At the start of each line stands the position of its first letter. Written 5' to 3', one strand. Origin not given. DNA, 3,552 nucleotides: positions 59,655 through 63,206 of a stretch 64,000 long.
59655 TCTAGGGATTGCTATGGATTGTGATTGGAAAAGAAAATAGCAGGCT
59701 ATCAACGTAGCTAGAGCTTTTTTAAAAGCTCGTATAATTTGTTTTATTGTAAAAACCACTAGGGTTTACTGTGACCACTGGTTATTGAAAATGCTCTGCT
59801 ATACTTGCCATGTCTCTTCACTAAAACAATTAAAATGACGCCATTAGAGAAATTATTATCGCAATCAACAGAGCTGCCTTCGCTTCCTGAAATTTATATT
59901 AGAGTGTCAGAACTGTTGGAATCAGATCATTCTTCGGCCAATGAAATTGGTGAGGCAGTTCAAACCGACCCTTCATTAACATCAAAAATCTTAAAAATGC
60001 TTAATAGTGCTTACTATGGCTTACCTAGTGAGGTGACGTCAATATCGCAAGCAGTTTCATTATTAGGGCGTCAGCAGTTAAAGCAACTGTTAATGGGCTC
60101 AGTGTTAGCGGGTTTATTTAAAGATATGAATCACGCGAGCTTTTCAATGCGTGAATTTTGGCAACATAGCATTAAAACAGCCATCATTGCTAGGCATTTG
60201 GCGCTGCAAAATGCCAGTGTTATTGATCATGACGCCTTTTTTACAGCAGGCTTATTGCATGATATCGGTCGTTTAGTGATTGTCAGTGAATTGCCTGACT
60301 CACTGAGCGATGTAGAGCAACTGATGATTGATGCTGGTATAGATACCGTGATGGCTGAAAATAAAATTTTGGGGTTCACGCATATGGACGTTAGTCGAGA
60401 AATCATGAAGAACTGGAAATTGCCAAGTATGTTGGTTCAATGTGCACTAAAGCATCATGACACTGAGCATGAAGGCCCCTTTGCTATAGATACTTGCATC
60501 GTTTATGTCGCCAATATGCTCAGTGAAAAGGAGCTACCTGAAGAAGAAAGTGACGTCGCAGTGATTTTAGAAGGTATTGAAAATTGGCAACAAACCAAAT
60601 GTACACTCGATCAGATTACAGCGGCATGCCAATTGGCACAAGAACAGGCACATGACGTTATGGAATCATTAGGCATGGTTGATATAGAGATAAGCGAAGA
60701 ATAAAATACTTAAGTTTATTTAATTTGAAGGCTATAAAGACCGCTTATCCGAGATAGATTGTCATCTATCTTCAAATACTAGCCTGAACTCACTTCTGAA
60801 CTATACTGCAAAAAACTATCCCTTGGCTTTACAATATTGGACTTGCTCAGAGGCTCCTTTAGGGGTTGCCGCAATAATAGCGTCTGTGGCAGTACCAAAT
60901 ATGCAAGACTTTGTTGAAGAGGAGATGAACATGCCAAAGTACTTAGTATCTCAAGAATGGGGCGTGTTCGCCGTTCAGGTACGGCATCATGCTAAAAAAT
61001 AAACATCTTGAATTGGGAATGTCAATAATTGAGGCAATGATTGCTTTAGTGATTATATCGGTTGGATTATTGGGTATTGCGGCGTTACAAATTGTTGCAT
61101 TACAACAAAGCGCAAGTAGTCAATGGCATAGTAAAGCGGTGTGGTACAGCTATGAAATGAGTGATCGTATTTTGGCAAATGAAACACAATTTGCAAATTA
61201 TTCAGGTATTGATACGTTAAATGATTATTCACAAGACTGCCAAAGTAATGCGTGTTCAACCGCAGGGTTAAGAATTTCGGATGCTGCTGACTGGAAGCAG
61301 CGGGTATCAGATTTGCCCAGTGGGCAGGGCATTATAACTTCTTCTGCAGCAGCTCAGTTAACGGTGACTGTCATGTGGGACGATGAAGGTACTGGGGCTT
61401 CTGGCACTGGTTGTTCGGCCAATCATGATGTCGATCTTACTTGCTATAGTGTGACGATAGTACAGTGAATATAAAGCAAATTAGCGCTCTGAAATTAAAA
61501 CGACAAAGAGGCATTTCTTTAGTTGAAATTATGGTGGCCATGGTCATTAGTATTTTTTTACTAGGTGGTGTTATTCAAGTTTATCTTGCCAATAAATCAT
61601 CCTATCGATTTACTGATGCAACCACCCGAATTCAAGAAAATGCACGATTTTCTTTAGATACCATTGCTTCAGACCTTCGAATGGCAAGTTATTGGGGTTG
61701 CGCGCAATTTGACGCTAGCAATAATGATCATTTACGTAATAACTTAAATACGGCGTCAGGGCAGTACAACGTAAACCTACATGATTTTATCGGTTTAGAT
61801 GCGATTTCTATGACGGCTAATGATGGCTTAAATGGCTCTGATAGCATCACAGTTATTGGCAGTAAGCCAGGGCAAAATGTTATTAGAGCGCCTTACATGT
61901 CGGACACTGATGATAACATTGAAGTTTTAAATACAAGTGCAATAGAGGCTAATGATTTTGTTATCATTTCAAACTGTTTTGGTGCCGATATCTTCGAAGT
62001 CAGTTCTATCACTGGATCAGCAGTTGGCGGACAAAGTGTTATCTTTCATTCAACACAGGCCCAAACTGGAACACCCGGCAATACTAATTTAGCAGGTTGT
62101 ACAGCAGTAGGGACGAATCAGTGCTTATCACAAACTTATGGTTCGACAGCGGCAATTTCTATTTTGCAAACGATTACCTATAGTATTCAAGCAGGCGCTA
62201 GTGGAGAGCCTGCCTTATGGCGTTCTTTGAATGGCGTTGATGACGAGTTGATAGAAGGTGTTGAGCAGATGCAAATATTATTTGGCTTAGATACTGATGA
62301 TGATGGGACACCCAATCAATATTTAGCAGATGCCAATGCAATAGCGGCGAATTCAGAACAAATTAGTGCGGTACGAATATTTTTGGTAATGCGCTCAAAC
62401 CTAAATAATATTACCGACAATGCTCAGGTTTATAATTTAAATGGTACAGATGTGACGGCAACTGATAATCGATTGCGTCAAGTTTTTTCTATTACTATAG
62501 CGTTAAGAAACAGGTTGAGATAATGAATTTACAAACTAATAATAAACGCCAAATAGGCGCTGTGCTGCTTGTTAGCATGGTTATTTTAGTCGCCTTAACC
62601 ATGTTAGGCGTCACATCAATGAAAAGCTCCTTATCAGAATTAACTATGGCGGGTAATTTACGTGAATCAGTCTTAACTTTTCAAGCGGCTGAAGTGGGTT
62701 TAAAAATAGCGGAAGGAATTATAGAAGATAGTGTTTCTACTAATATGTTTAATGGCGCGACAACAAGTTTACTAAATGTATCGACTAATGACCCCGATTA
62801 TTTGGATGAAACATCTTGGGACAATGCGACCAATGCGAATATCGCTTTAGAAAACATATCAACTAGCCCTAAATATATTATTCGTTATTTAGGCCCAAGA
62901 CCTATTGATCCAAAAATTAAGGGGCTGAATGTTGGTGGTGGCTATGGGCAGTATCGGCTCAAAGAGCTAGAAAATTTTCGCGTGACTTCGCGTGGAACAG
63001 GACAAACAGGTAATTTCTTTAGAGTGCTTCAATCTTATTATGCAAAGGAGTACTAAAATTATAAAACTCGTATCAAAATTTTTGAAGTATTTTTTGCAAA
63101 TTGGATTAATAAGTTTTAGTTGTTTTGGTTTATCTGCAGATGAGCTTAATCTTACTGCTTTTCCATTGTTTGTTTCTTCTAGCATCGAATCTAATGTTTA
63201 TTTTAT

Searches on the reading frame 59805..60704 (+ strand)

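Call 41: search_protein_families(library=pfam, proteins=[window:59805-60704:+], max_evalue=0.00001)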
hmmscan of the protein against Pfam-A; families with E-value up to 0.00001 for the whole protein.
window:59805-60704:+ (299 aa): 2 families
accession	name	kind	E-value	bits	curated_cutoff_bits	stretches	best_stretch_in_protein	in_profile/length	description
PF08668.18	HDOD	-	2.6e-56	190.7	22.9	1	24-219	1-195/196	HDOD domain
PF01966.28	HD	-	5.9e-09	36.7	22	1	119-251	2-107/116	HD domain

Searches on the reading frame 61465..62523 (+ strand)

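Call 41: search_protein_families(library=pfam, proteins=[window:61465-62523:+], max_evalue=0.00001)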
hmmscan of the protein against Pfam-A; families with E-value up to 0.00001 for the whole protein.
window:61465-62523:+ (352 aa): 2 families
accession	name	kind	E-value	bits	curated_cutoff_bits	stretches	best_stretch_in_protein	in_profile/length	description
PF16074.10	PilW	-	1.6e-25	89.9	26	1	238-349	1-124/124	Type IV Pilus-assembly protein W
PF07963.17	N_methyl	-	9.1e-06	25.5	21.2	0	12-36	2-26/27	Prokaryotic N-terminal methylation motif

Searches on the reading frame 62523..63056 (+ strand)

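Call 41: search_protein_families(library=pfam, proteins=[window:62523-63056:+], max_evalue=0.00001)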
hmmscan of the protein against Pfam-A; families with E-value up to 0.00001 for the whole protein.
window:62523-63056:+ (177 aa): 2 families
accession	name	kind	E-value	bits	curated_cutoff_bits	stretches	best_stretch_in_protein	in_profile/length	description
PF14341.11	PilX_N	-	2.8e-10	40.4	25.5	1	12-61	2-51/51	PilX N-terminal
PF13681.11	PilX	-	1.8e-09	38.3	27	1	88-175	17-89/89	Type IV pilus assembly protein PilX C-term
